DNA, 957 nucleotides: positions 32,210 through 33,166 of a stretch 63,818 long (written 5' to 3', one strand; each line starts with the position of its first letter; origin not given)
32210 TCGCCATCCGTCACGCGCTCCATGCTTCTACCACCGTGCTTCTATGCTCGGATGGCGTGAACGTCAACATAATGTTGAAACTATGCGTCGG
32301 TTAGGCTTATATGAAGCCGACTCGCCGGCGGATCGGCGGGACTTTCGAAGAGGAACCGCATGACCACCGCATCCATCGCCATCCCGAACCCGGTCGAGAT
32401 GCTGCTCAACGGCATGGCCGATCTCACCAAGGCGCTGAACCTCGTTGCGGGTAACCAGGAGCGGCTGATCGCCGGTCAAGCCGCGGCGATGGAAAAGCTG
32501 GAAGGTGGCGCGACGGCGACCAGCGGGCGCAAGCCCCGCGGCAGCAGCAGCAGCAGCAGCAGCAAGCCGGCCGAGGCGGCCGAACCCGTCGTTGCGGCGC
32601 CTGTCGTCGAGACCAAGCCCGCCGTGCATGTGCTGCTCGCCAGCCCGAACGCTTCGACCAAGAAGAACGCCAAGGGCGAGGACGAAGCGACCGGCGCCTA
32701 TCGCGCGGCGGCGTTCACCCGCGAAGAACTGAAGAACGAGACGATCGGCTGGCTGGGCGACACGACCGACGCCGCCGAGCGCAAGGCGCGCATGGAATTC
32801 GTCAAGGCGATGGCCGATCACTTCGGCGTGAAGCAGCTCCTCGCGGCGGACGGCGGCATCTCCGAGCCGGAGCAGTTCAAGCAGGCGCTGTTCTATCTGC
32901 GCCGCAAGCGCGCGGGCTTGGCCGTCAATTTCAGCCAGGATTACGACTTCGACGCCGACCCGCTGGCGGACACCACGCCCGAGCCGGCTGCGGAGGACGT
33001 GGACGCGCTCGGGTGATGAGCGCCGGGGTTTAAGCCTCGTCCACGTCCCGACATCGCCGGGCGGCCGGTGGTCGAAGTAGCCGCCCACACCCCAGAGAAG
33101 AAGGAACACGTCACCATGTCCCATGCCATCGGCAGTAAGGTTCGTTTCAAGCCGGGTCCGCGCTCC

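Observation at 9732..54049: A shared acidic-LLG terminal peptide on at least ten otherwise unrelated proteins (candidate docking motif for a hub protein)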

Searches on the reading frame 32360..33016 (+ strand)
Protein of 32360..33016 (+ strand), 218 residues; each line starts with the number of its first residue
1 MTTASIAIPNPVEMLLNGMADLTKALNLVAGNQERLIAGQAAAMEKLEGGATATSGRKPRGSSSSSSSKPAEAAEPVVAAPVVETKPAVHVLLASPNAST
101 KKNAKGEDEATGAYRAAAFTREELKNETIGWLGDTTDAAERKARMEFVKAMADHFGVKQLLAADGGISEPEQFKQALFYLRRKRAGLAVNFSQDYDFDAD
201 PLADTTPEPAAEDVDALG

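Call 15: search_protein_families(library=pfam, proteins=[window:32360-33016:+], max_evalue=0.01)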
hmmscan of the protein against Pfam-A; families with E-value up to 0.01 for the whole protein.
window:32360-33016:+ (218 aa): 0 families

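Call 24: search_protein_families(library=phrogs, proteins=[window:32360-33016:+], max_evalue=0.001)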
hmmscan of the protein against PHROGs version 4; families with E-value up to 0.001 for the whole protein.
window:32360-33016:+ (218 aa): 0 families

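Call 54: search_solved_structures(query=window:32360-33016:+, max_evalue=10)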
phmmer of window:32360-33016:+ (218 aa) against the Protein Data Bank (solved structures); distinct sequences matched with E-value up to 10: 8.
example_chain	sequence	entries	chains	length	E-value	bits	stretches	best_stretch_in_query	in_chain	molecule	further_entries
6qzu_A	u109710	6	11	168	0.13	15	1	68-130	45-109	Non-structural polyprotein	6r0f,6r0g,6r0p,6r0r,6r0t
4mm1_A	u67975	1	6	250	0.31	13.8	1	127-181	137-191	Geranylgeranylglyceryl phosphate synthase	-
5nez_A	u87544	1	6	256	0.32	13.7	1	127-181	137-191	Geranylgeranylglyceryl phosphate synthase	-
9yhl_A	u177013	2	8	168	0.53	13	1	29-119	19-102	Non-structural protein 3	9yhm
6cxd_A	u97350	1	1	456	0.67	12.7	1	97-159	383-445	Peptidase B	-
9yhh_A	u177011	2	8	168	0.7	12.6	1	29-119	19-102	Non-structural protein 3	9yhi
9yhj_A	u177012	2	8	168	0.94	12.2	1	29-119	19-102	Non-structural protein 3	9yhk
9oiu_A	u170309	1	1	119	1.2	11.9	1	55-101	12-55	Hexa Histidine Small Ubiquitin-like Modifier (His6-SUMO)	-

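Call 84: find_homologous_proteins(query=window:32360-33016:+, max_evalue=0.001)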
Query window:32360-33016:+ (218 aa): 4 proteins with E <= 0.001 among 2165 candidates.
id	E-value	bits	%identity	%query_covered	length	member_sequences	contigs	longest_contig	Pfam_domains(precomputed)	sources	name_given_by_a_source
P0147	5.0e-133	459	100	100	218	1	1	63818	-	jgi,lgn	jgi:hypothetical protein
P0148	1.2e-46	177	50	95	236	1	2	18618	-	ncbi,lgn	-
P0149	3.5e-42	162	48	95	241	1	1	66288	-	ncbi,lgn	-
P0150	4.8e-17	80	37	83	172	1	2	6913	-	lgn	-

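Call 92: predict_structure(alignment_id=A3)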
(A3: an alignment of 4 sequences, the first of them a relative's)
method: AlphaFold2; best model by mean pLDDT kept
length: 218 residues; sequences in the alignment: 4
mean_pLDDT: 61.5   pTM: 0.39
mean pLDDT of the five models: 61.5, 61.1, 59.6, 58.4, 57.9
residues with pLDDT >= 90: 14; 70-90: 88; 50-70: 26; < 50: 90
segments of 3 or more residues with pLDDT < 50: 1-6, 50-102, 106-116, 199-218
pLDDT, mean of each block of 10 residues (from residue 1): 49 67 74 77 66 39 34 33 33 38 49 51 86 89 91 86 78 85 82 60 41 43
secondary structure, 60 per line:
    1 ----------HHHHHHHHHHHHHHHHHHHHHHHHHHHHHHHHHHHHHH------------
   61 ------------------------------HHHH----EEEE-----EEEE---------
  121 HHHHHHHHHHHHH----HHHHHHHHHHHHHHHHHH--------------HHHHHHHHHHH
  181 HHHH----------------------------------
elements in order: H11-48 H91-94 E99-102 E108-111 H121-133 H138-155 H170-184

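Call 98: fold_search(model_id=the predicted structure, library=pdb)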
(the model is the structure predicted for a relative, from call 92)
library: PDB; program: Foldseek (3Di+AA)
matches with E <= 10: 25; with E <= 0.001: 0
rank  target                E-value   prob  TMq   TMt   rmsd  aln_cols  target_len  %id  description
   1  5ew5_G                2.7e+00  0.11  0.16  0.37   8.7        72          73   15  Crystal Structure of Colicin E9 In Complex with Its Immunity Protein Im9 (released 2016-07-20)
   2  8esw_A5               2.9e+00  0.10  0.18  0.29  11.6       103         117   20  Structure of mitochondrial complex I from Drosophila melanogaster, Flexible-class 1 (released 2023-03-29)
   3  6yet_MODEL_1_A        3.2e+00  0.18  0.20  0.36   4.0        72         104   17  Second EH domain of AtEH1/Pan1 (released 2021-03-31)
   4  1vq1_A                4.3e+00  0.15  0.21  0.18   3.9        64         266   17  Crystal structure of N5-glutamine methyltransferase, HemK(EC 2.1.1.-) (TM0488) from Thermotoga maritima at 2.80 A reso (released 2005-02-01)
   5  2kgr_MODEL_1_A        4.6e+00  0.07  0.16  0.29   8.7        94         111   12  Solution structure of protein ITSN1 from Homo sapiens. Northeast Structural Genomics Consortium target HR5524A (released 2009-03-31)
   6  3j6b_T                4.6e+00  0.02  0.12  0.12  22.1       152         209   16  Structure of the yeast mitochondrial large ribosomal subunit (released 2014-04-09)
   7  9dn6_A                4.9e+00  0.13  0.18  0.28   4.4        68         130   13  Insulin receptor bound with de novo designed agonist called "RF-405". (released 2025-10-01)
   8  2jiw_A                5.2e+00  0.06  0.15  0.06  11.8        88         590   11  Bacteroides thetaiotaomicron GH84 O-GlcNAcase in complex with 2- Acetylamino-2-deoxy-1-epivalienamine (released 2007-08-07)
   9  1vq1_B                5.5e+00  0.14  0.21  0.18   3.8        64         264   17  Crystal structure of N5-glutamine methyltransferase, HemK(EC 2.1.1.-) (TM0488) from Thermotoga maritima at 2.80 A reso (released 2005-02-01)
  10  8i3g_A                5.8e+00  0.08  0.16  0.20  14.1        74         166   12  Crystal structure of Eaf3-Eaf7 complex (released 2023-05-31)
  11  5ew5_H                5.8e+00  0.07  0.15  0.37   9.5        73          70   15  Crystal Structure of Colicin E9 In Complex with Its Immunity Protein Im9 (released 2016-07-20)
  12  2chn_A                5.8e+00  0.06  0.15  0.06  11.9        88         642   11  Bacteroides thetaiotaomicron hexosaminidase with O-GlcNAcase activity- NAG-thiazoline complex (released 2006-05-08)
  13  2b3t_A                6.2e+00  0.14  0.22  0.18   3.8        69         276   19  Structure of complex between E. coli translation termination factor RF1 and the PrmC methyltransferase (released 2006-01-24)
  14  8gxl_A                7.8e+00  0.05  0.12  0.22  10.5        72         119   14  HUMAN SUGP1 433-577 (released 2022-12-14)
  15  7v8i_D                7.8e+00  0.05  0.19  0.18   7.9        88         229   17  LolCD(E171Q)E with bound AMPPNP in nanodiscs (released 2022-08-31)
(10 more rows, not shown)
